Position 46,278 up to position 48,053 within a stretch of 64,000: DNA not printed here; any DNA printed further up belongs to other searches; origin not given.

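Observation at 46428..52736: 2102-aa protein with about 17 near-identical tandem PKD domains; repeat array liable to expansion, contraction or assembly collapse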

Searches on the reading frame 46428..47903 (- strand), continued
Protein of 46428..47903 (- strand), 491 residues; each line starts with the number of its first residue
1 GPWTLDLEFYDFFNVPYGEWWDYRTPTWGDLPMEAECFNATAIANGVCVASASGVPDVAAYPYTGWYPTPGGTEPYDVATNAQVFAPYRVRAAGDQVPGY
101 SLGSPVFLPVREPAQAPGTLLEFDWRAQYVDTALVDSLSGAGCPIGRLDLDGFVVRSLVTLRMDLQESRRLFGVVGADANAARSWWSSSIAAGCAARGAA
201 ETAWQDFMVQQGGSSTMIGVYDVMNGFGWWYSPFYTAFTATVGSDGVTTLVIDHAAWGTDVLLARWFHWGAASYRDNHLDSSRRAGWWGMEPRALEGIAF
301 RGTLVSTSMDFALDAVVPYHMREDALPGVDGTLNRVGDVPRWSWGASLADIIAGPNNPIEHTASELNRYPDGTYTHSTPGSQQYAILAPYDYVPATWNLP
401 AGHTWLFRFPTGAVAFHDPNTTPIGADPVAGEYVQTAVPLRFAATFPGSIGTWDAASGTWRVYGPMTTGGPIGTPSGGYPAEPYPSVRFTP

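Call 57: search_solved_structures(query=A1, max_evalue=1)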
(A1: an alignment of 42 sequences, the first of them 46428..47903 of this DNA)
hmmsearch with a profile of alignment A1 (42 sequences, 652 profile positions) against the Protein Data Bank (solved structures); distinct sequences matched with E-value up to 1: 0.
